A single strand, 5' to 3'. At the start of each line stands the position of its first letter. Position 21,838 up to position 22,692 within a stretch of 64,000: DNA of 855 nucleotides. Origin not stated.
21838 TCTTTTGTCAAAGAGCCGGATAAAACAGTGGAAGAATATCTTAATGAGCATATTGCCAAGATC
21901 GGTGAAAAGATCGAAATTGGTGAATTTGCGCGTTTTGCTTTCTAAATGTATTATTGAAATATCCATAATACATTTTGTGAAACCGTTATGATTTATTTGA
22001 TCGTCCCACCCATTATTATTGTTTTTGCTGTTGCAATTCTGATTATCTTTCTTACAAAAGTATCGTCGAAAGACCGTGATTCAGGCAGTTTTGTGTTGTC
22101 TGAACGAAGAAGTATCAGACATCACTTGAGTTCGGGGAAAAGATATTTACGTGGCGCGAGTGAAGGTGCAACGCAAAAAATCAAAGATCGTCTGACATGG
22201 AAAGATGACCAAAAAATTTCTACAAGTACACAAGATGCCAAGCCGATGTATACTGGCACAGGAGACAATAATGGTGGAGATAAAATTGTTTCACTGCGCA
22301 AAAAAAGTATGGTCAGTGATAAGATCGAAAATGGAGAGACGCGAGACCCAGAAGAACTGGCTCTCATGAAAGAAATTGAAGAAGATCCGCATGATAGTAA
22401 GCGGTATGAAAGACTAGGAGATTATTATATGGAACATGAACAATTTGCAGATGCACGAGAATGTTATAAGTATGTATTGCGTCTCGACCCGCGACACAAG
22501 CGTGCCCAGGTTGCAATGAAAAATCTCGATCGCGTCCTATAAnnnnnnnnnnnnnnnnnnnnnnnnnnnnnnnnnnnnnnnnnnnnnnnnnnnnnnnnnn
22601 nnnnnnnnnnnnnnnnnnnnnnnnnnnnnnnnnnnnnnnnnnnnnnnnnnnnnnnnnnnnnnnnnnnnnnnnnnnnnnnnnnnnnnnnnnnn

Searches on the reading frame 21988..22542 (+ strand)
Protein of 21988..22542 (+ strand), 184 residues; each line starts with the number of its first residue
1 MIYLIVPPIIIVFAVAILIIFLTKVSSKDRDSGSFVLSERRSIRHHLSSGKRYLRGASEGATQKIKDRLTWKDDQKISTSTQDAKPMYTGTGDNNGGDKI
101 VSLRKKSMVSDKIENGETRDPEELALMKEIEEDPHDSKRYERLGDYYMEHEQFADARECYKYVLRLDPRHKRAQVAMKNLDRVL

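Call 4: search_protein_families(library=pfam, proteins=[window:21988-22542:+], max_evalue=0.01)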
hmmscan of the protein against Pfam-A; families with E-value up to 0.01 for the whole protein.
window:21988-22542:+ (184 aa): 5 families
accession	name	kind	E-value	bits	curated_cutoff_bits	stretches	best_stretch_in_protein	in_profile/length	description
PF07719.23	TPR_2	-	2.8e-06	27.5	27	1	140-170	4-34/34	Tetratricopeptide repeat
PF13432.12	TPR_16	-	0.00019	22.2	32.7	1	142-174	2-34/65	Tetratricopeptide repeat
PF00515.34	TPR_1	-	0.00043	20.4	27.8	1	140-170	4-34/34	Tetratricopeptide repeat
PF09976.15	TPR_21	-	0.0029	17.8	25.5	1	122-178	131-187/193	Tetratricopeptide repeat-like domain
PF23914.1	TPR_CcmH_CycH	-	0.0066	16.7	42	1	123-175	36-88/158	Cytochrome c-type biogenesis protein H TPR domain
